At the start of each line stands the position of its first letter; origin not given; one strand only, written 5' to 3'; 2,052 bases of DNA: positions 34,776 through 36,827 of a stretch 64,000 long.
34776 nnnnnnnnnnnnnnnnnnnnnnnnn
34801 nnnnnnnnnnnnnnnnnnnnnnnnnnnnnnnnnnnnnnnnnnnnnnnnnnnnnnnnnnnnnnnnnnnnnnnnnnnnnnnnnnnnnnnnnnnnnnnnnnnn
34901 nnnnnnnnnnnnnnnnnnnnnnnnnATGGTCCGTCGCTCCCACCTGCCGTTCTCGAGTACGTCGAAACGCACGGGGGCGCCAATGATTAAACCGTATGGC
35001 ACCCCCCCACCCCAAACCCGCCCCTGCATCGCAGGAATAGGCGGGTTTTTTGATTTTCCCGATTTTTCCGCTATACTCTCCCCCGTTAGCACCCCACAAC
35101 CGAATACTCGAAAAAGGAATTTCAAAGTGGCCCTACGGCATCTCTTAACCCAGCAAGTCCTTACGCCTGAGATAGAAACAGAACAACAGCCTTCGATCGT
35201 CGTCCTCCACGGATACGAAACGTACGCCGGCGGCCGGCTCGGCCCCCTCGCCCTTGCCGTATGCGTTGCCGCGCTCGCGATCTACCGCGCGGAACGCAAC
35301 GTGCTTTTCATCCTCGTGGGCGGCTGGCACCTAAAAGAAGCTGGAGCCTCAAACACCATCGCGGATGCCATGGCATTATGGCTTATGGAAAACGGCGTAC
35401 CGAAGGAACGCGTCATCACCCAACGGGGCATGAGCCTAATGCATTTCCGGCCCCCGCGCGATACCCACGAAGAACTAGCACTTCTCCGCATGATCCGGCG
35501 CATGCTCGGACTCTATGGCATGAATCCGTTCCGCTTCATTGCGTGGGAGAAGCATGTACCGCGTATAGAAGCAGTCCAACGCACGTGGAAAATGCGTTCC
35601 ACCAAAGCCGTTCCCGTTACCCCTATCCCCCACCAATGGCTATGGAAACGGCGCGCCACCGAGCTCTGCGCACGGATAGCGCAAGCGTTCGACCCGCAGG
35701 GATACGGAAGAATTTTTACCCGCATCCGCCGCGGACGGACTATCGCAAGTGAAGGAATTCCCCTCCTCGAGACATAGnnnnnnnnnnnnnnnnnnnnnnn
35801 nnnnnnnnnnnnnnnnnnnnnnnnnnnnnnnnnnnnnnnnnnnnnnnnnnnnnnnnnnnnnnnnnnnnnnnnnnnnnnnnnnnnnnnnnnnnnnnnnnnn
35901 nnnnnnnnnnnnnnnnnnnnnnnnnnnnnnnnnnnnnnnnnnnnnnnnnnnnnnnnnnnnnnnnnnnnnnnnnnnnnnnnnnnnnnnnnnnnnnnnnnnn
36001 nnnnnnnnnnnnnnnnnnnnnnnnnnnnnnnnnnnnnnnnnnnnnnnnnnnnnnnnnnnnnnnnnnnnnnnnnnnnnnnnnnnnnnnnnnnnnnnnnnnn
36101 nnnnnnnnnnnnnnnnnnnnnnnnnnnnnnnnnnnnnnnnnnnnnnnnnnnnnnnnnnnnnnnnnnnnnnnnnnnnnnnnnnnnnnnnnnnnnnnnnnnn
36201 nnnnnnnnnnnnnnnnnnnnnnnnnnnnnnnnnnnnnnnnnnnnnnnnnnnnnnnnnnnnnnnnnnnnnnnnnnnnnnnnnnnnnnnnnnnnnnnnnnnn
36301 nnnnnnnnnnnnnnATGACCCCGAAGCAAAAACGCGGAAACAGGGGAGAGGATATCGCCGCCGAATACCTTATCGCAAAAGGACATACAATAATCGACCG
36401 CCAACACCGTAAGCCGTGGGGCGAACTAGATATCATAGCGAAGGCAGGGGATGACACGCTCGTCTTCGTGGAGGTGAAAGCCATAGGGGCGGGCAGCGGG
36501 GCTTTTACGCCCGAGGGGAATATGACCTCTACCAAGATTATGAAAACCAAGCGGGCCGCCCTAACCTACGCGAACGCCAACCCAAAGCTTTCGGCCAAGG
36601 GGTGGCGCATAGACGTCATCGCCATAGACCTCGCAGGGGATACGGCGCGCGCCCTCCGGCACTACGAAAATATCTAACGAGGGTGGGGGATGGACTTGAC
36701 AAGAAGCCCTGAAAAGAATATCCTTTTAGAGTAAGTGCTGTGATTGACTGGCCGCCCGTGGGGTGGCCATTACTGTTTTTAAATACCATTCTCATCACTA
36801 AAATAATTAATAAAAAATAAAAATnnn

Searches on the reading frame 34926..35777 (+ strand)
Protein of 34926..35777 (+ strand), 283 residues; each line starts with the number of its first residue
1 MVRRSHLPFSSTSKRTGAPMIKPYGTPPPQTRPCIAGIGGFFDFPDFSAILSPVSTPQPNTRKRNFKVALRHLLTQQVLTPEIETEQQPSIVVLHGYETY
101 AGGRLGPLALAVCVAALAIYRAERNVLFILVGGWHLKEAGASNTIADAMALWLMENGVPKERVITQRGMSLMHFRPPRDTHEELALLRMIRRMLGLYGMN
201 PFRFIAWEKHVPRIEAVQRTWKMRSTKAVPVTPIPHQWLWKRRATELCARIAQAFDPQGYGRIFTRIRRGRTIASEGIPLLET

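Call 6: search_protein_families(library=pfam, proteins=[window:34926-35777:+])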
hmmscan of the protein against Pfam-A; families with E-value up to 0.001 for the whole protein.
window:34926-35777:+ (283 aa): 0 families

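Call 70: search_protein_families(library=pfam, proteins=[window:34926-35777:+], max_evalue=1)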
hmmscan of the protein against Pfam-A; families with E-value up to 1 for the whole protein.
window:34926-35777:+ (283 aa): 0 families

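Call 71: search_solved_structures(query=window:34926-35777:+, max_evalue=1)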
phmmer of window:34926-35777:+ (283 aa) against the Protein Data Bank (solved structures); distinct sequences matched with E-value up to 1: 2.
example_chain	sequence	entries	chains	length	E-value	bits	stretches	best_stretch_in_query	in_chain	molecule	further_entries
9m3f_A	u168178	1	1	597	0.51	12.6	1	165-238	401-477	Angiotensin-converting enzyme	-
9w77_C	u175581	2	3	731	0.69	12.2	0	166-238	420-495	Angiotensin-converting enzyme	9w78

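Call 72: find_homologous_proteins(query=window:34926-35777:+, max_evalue=0.001)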
Query window:34926-35777:+ (283 aa): 6 proteins with E <= 0.001 among 1047 candidates.
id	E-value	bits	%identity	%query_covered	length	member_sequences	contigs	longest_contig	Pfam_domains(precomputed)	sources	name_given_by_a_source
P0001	3.9e-177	605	100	93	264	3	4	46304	-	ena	-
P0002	2.1e-118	413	83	76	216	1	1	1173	-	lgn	-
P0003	3.2e-91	323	85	59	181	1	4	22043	PF02698.24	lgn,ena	-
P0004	3.4e-62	228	54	69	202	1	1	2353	PF02698.24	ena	-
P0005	6.4e-52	195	43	83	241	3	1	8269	PF02698.24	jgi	-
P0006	3.0e-43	166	45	74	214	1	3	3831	PF02698.24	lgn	-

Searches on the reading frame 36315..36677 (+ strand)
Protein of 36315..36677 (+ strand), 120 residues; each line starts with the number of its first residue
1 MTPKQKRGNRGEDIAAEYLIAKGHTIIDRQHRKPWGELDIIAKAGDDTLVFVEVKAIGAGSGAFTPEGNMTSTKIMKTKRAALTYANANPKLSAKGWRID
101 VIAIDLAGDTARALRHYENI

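Call 6: search_protein_families(library=pfam, proteins=[window:36315-36677:+])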
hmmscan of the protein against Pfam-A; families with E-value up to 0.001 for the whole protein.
window:36315-36677:+ (120 aa): 1 family
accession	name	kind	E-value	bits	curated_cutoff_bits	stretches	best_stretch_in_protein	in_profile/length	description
PF02021.23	UPF0102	-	2.3e-19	70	23.6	1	11-104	1-80/80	Uncharacterised protein family UPF0102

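Call 62: find_encoding_contigs(protein=window:36315-36677:+, flank=7000, max_places=4)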
Protein window:36315-36677:+ (120 aa): 4 contigs read that carry it; 4 places shown.
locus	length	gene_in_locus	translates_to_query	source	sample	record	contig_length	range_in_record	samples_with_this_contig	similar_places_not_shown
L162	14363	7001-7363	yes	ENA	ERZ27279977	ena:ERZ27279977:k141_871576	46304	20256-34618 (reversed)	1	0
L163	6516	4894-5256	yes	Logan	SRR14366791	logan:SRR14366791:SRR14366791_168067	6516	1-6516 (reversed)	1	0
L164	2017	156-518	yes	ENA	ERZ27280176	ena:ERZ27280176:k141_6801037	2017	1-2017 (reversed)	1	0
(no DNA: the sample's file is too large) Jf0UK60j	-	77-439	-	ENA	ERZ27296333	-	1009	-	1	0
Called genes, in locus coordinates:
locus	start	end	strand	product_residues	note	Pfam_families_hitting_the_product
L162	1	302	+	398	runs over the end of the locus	PF13458:Peripla_BP_6, PF01094:ANF_receptor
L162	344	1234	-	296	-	PF02899:Phage_int_SAM_1, PF13495:Phage_int_SAM_4 (weak), PF00589:Phage_integrase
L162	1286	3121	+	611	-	PF06480:FtsH_ext, PF00004:AAA, PF17862:AAA_lid_3, PF01434:Peptidase_M41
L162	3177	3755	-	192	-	PF06941:NT5C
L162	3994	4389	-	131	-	-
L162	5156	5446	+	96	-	-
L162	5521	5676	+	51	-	-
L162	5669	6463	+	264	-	-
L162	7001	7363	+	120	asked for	PF02021:UPF0102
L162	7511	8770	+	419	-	PF08529:NusA_N, PF00575:S1 (faint), PF13184:KH_NusA_1st, PF26594:KH_NusA_2nd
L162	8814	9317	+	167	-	PF00719:Pyrophosphatase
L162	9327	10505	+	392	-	PF05697:Trigger_N, PF05698:Trigger_C (faint), PF00254:FKBP_C (faint)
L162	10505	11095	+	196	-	PF00574:CLP_protease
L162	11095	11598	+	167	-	-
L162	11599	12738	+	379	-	PF00579:tRNA-synt_1b, PF22421:SYY_C-terminal (weak), PF01479:S4 (weak)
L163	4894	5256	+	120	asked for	PF02021:UPF0102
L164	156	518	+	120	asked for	PF02021:UPF0102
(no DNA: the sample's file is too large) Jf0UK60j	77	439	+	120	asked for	PF02021:UPF0102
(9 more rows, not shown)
